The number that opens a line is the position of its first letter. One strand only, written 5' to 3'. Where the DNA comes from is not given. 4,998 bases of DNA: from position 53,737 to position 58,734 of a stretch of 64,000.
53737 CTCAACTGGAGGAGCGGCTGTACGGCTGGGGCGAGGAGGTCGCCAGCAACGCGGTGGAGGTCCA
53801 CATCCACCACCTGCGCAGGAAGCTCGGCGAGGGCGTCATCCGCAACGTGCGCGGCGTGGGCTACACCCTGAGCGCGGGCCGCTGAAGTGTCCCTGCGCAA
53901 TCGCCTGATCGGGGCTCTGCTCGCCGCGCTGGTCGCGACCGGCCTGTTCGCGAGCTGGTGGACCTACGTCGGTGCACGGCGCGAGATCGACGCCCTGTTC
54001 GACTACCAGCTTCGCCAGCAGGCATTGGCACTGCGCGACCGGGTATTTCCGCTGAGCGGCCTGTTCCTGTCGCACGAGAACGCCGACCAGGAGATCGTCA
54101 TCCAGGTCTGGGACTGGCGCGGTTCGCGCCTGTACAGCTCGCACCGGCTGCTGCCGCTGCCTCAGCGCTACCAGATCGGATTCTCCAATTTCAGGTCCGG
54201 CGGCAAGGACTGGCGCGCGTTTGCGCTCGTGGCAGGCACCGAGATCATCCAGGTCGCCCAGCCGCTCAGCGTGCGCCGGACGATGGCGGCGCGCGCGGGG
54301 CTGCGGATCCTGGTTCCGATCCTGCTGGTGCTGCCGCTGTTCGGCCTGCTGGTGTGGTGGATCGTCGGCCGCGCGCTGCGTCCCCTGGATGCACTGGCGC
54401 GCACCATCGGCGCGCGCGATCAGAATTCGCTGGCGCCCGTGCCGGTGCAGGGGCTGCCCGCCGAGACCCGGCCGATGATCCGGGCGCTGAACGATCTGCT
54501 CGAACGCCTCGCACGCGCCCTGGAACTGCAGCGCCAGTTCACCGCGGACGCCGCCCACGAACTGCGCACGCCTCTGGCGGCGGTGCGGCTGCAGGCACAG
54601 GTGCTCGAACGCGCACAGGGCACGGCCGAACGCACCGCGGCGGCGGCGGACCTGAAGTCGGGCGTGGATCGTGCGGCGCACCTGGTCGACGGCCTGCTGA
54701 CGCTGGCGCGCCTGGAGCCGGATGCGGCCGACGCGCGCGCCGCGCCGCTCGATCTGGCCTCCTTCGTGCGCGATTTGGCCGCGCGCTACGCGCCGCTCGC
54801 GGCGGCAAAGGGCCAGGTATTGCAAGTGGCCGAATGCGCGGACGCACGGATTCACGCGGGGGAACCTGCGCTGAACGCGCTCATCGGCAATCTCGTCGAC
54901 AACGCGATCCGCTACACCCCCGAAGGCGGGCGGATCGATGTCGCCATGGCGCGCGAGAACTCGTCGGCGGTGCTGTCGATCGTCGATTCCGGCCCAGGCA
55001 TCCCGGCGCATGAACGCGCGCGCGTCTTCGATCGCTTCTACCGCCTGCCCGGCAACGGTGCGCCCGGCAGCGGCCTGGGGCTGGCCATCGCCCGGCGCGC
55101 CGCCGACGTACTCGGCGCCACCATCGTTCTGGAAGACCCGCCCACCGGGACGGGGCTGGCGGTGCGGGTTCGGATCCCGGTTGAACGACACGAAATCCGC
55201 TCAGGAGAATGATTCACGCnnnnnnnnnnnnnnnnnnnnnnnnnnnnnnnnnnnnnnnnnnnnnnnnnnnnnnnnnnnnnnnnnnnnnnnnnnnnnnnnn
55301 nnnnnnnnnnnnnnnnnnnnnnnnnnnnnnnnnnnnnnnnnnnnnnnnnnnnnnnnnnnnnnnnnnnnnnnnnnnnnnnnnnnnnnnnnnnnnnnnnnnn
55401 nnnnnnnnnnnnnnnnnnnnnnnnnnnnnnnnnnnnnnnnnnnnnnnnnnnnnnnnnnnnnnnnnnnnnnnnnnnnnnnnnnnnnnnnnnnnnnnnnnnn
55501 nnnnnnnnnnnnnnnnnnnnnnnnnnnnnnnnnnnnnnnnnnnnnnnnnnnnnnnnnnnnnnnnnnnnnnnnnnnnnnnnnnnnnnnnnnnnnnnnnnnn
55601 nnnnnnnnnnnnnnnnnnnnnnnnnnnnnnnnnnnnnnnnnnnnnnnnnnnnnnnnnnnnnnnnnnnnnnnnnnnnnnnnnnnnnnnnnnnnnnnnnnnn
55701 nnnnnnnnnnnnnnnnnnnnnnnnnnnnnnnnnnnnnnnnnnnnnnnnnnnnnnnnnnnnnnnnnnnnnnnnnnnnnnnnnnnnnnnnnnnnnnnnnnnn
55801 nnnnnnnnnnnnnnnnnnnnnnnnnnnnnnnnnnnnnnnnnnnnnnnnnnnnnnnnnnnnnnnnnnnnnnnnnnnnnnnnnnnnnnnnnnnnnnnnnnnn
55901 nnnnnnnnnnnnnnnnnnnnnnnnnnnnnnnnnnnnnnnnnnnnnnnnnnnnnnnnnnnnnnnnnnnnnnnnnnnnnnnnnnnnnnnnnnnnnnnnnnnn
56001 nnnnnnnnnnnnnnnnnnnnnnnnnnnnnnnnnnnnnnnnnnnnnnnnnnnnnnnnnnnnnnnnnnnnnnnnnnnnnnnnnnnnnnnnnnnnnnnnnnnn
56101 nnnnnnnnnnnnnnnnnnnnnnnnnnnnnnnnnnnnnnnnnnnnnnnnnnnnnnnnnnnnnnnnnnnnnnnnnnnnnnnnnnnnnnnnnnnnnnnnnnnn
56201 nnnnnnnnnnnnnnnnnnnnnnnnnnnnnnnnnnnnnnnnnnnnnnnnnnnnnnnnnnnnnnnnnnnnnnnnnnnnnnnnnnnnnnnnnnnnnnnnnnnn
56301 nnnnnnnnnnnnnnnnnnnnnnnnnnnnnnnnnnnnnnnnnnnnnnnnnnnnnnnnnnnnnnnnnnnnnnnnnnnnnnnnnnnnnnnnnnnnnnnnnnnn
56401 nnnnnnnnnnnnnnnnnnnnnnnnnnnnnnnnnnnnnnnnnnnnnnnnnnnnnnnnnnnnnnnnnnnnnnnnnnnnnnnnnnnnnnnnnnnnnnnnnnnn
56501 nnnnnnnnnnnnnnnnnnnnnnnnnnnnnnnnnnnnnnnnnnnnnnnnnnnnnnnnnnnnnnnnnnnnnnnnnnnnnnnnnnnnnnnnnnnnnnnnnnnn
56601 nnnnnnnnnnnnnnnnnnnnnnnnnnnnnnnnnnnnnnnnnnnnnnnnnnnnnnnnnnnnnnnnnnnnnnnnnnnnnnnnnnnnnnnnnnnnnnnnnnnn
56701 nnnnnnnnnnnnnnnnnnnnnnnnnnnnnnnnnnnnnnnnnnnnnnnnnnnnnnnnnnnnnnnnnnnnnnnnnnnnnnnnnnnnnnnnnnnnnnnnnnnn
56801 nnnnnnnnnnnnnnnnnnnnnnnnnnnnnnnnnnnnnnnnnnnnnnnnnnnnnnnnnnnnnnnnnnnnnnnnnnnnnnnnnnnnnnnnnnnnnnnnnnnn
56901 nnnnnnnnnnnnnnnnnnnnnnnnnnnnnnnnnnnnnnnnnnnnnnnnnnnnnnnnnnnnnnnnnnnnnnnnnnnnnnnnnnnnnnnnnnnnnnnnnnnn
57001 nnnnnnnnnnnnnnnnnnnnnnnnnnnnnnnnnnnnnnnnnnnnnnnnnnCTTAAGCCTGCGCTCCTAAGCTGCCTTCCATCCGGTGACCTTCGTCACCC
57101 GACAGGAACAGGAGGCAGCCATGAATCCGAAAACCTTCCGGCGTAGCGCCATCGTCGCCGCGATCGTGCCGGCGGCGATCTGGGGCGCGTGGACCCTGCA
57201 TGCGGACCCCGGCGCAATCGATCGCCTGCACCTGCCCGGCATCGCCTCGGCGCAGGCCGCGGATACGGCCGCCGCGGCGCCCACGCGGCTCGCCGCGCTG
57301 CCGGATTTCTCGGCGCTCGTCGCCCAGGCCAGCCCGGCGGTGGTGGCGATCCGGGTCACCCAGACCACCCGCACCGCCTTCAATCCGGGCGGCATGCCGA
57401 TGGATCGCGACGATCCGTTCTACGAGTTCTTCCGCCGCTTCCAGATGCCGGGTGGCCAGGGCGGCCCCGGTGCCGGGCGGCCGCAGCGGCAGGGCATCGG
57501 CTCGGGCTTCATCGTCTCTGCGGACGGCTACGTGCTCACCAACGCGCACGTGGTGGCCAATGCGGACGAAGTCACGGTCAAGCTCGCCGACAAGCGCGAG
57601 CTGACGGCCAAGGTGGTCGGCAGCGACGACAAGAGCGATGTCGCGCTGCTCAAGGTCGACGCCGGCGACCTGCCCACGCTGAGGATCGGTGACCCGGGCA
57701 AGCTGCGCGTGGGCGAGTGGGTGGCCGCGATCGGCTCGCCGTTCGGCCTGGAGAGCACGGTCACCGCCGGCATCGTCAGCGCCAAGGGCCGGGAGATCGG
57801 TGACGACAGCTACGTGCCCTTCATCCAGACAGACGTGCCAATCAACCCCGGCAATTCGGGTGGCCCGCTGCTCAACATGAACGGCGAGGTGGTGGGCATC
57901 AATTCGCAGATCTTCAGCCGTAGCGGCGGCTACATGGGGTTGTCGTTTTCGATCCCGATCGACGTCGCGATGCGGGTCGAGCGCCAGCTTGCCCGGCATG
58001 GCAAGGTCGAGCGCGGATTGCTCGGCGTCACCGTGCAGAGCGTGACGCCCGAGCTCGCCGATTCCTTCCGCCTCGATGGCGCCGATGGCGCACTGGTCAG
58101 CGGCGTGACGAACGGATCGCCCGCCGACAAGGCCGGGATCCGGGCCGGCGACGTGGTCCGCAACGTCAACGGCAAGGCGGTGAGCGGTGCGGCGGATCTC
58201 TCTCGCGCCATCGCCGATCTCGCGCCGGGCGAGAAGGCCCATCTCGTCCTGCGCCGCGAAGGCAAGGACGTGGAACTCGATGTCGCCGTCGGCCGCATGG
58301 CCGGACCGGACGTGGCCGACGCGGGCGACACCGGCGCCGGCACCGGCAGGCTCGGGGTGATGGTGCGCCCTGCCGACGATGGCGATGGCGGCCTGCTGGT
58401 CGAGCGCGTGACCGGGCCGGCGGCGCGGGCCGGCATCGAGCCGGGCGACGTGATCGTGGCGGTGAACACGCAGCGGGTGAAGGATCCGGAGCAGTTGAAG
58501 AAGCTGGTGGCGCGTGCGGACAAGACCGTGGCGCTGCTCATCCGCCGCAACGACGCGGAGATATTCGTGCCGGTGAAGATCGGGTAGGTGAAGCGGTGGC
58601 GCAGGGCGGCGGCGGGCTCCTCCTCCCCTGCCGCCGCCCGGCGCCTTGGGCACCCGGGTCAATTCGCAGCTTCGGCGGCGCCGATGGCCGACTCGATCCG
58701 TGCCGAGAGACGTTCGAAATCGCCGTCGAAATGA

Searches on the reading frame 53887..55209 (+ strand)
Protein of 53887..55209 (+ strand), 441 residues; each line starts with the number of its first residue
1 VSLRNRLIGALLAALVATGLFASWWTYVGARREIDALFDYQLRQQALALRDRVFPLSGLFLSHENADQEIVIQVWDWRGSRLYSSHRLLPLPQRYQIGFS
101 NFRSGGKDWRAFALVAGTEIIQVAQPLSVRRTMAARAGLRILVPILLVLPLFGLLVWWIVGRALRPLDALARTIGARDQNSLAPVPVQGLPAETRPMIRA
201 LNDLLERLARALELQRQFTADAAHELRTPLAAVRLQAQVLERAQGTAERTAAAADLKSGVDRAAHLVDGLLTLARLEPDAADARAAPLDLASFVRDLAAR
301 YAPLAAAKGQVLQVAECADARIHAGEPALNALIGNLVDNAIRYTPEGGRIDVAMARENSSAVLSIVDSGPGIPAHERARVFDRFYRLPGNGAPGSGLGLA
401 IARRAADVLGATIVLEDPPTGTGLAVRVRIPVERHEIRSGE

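Call 59: search_protein_families(library=pfam, proteins=[window:53887-55209:+], max_evalue=0.0001)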
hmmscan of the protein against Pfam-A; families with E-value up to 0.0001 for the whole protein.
window:53887-55209:+ (441 aa): 4 families
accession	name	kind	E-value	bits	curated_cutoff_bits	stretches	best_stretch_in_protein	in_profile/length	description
PF02518.31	HATPase_c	-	2.7e-21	76.5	26.4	1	327-433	4-110/111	Histidine kinase-, DNA gyrase B-, and HSP90-like ATPase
PF00512.31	HisKA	-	1.5e-14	54.2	26.9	1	215-277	2-64/66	His Kinase A (phospho-acceptor) domain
PF08521.16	2CSK_N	-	1.6e-07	31.9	23.2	1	16-135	2-138/140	Two-component sensor kinase N-terminal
PF13581.12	HATPase_c_2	-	1e-05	26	27.4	1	300-409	7-112/127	Histidine kinase-like ATPase domain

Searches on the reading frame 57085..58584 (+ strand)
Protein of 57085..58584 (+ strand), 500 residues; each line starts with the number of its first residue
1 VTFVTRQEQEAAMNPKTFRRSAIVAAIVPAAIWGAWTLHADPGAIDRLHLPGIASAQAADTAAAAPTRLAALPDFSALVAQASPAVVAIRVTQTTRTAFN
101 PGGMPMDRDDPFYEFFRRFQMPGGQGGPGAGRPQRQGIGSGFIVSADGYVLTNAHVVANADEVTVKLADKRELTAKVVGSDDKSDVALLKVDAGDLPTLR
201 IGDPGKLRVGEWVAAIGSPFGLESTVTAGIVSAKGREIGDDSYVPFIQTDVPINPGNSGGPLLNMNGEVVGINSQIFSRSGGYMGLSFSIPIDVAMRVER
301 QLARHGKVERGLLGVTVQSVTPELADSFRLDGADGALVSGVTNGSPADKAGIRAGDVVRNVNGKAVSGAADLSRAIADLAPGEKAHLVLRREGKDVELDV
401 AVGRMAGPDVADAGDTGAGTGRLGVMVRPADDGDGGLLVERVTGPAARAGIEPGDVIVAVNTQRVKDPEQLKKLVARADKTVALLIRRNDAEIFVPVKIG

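Call 59: search_protein_families(library=pfam, proteins=[window:57085-58584:+], max_evalue=0.0001)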
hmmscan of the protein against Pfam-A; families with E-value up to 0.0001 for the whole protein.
window:57085-58584:+ (500 aa): 7 families
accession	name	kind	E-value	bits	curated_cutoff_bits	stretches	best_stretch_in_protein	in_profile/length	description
PF13365.12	Trypsin_2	-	1.7e-37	129.8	27.6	1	139-272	1-144/144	Trypsin-like peptidase domain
PF17820.7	PDZ_6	-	4.4e-25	87.6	27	2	338-391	2-54/54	PDZ domain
PF13180.12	PDZ_2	-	6.2e-25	87.7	27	2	311-402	1-80/80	PDZ domain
PF00595.29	PDZ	-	1.4e-18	67.4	23.2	2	307-388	7-79/81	PDZ domain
PF00089.32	Trypsin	-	3.2e-17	63.5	20.6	1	138-283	26-206/220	Trypsin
PF14685.13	PDZ_Tricorn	-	6.6e-10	39.3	25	0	438-491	25-81/88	Tricorn protease PDZ domain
PF10459.15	Peptidase_S46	-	5.2e-06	25.8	22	0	249-273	626-650/698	Peptidase S46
